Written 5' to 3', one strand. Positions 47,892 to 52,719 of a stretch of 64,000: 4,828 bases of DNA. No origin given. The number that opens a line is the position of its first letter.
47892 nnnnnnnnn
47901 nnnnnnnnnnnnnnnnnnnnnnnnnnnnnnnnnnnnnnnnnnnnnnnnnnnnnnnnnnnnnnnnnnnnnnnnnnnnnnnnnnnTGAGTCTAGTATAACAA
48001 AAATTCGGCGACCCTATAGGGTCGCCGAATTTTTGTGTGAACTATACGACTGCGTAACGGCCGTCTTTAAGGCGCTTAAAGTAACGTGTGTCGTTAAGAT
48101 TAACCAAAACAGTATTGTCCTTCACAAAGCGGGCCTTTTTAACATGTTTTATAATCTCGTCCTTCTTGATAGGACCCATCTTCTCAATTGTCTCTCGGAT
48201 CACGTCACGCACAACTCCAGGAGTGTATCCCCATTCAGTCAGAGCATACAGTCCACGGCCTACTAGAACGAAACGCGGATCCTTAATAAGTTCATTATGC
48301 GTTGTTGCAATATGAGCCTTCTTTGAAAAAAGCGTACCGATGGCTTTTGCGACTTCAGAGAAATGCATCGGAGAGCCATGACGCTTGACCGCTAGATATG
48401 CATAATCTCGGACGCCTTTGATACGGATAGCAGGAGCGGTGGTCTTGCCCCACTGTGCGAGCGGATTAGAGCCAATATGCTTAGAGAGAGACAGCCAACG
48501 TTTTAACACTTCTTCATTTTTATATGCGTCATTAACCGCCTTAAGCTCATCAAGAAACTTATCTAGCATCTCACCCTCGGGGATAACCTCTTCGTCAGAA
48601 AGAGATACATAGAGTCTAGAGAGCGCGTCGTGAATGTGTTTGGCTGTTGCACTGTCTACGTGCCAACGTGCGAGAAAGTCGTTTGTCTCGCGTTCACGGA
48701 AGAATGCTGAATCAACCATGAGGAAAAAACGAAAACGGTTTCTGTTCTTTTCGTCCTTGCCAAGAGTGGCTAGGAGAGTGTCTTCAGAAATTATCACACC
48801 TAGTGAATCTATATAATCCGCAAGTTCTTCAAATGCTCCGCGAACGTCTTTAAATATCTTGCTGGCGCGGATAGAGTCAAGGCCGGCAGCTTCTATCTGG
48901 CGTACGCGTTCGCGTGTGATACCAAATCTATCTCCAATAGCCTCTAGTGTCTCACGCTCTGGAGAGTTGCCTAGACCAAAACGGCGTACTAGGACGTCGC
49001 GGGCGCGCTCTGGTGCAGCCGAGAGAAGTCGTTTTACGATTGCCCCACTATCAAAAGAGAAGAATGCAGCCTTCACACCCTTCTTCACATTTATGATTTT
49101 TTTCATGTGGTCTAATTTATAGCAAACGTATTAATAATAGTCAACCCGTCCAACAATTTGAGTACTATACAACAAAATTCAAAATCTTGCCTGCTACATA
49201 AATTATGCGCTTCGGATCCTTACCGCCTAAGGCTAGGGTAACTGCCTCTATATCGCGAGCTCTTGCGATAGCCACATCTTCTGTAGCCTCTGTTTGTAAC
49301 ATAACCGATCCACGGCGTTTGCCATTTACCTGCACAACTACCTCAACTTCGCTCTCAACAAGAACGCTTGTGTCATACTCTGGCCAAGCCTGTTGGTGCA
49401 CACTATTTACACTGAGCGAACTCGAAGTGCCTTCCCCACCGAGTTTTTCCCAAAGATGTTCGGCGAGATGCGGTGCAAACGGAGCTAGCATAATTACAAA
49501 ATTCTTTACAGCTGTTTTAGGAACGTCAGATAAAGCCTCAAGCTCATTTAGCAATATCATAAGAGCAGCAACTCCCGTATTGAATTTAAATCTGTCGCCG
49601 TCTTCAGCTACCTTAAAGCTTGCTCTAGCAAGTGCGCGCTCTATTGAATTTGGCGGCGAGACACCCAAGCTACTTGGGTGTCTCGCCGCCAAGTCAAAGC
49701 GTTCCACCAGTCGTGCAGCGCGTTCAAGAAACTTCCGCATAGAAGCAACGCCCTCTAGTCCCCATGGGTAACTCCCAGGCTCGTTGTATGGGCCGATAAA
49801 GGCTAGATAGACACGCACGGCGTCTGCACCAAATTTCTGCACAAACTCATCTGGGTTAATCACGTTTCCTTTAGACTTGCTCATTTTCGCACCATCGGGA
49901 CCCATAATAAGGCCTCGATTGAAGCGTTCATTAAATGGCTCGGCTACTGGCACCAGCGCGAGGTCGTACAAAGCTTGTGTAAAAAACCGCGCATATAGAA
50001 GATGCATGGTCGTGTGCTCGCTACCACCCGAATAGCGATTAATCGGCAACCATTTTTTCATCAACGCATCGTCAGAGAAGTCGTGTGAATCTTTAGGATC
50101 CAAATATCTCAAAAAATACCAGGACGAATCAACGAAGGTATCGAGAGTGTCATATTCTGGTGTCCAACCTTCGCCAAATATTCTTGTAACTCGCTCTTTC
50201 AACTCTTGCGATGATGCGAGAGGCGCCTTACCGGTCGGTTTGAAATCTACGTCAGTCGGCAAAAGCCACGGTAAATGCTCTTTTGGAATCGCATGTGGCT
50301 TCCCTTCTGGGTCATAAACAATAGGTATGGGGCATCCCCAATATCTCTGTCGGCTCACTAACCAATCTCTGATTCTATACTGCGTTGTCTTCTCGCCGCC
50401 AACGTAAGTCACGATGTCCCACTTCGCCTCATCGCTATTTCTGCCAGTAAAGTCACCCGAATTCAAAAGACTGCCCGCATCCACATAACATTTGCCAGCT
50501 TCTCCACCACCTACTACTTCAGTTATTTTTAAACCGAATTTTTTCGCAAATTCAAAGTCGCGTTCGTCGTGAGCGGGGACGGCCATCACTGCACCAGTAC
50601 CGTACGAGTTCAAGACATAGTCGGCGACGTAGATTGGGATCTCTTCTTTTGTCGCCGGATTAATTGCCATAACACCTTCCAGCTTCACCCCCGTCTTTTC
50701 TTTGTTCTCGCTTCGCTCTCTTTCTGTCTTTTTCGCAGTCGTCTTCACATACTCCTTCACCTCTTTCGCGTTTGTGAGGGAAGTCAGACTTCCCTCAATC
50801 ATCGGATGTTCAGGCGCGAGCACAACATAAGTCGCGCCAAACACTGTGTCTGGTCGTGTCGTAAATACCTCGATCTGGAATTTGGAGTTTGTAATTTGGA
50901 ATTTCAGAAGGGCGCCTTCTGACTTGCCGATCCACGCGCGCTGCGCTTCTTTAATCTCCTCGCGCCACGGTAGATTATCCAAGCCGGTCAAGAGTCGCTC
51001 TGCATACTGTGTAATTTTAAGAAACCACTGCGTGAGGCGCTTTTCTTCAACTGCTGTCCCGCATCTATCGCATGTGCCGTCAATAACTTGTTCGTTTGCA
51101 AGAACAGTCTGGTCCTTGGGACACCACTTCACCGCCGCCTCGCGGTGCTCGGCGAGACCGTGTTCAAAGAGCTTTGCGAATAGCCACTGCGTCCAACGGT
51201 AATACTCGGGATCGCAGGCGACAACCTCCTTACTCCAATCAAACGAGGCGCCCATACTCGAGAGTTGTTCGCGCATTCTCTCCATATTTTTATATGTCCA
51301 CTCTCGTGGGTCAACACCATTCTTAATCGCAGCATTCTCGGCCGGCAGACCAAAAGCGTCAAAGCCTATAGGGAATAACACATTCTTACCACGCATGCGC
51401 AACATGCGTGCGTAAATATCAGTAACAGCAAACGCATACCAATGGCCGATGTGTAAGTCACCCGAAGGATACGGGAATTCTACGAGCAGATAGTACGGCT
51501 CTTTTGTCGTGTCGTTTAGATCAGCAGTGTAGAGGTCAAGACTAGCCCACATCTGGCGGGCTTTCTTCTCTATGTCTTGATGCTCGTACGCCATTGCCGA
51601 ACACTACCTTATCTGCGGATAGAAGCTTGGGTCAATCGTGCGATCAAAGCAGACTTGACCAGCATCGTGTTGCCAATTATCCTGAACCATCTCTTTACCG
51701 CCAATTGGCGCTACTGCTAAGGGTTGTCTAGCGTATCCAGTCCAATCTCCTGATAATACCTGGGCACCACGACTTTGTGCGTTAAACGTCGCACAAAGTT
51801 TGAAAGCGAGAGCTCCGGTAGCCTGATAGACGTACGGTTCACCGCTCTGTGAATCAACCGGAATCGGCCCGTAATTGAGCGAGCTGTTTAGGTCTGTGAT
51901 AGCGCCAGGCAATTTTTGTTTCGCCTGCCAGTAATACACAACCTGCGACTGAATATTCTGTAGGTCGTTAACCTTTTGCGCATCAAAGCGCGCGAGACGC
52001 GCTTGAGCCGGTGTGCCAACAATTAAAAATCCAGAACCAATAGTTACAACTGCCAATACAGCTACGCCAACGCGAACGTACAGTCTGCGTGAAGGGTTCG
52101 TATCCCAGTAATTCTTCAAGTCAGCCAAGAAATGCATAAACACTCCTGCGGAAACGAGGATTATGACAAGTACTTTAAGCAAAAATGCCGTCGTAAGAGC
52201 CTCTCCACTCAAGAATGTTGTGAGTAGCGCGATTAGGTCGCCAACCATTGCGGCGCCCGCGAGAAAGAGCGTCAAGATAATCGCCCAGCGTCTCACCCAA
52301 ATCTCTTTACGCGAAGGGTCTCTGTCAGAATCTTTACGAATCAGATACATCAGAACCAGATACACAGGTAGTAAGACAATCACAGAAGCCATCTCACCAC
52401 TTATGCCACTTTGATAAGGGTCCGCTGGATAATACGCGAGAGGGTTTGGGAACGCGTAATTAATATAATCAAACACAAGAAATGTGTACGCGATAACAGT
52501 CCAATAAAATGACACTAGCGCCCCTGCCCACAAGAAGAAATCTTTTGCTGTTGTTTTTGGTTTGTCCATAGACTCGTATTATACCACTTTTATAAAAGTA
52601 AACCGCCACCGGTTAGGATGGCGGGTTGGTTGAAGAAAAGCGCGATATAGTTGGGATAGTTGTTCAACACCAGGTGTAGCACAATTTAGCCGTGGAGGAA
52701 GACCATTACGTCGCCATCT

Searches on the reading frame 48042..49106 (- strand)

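Call 97: search_protein_families(library=pfam, proteins=[window:48042-49106:-], max_evalue=0.001)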
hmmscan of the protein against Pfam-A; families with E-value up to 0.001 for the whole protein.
window:48042-49106:- (354 aa): 2 families
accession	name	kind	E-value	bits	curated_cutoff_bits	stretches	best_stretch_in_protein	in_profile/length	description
PF04545.22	Sigma70_r4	-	1.2e-12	47.6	24.1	1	32-80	6-49/50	Sigma-70, region 4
PF05066.19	HARE-HTH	-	0.00028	21.7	25.9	0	236-292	7-71/71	HB1, ASXL, restriction endonuclease HTH domain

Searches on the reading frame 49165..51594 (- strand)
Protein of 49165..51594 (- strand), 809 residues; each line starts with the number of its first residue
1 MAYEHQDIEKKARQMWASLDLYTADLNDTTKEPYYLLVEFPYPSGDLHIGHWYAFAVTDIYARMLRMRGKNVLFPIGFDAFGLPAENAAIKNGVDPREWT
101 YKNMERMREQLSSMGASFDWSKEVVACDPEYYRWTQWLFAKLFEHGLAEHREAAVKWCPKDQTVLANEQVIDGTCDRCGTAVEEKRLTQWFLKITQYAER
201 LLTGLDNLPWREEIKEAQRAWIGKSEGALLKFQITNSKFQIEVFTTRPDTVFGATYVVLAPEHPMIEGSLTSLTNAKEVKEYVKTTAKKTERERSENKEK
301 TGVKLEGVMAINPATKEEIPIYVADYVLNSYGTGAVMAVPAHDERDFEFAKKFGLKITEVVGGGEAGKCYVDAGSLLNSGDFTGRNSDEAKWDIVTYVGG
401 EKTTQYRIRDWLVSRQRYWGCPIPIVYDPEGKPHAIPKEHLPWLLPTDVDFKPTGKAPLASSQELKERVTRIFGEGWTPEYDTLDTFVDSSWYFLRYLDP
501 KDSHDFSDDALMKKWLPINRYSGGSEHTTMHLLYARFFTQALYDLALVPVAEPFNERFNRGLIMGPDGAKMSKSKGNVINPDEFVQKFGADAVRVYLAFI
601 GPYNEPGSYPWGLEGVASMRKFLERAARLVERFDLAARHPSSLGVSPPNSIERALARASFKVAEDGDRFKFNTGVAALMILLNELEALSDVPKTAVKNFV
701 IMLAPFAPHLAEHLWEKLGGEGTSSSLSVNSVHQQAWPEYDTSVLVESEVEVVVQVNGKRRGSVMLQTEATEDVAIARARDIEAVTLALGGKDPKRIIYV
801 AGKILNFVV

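Call 98: search_protein_families(library=pfam, proteins=[window:49165-51594:-], max_evalue=0.001)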
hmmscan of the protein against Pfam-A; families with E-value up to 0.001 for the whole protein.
window:49165-51594:- (809 aa): 5 families
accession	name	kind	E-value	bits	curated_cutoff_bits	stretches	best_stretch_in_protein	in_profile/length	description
PF13603.12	tRNA-synt_1_2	-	1.6e-60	204.2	25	1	219-397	1-183/185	Leucyl-tRNA synthetase, editing domain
PF00133.28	tRNA-synt_1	-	2.3e-51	175.3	22.7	2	14-217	4-219/414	tRNA synthetases class I (I, L, M and V)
PF09334.17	tRNA-synt_1g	-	2.8e-34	119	20.1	2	39-181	6-145/391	tRNA synthetases class I (M)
PF08264.19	Anticodon_1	-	9.6e-16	58.4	25.1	1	651-775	4-147/148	Anticodon-binding domain of tRNA ligase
PF01406.26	tRNA-synt_1e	-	0.00016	21.6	27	0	567-598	250-281/301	tRNA synthetases class I (C) catalytic domain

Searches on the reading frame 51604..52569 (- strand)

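Call 98: search_protein_families(library=pfam, proteins=[window:51604-52569:-], max_evalue=0.001)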
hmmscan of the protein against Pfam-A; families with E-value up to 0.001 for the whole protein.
window:51604-52569:- (321 aa): 1 family
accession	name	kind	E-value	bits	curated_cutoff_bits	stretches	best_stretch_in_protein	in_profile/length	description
PF18920.5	DUF5671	-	5.6e-16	59.1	28.4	1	11-141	2-126/132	Domain of unknown function (DUF5671)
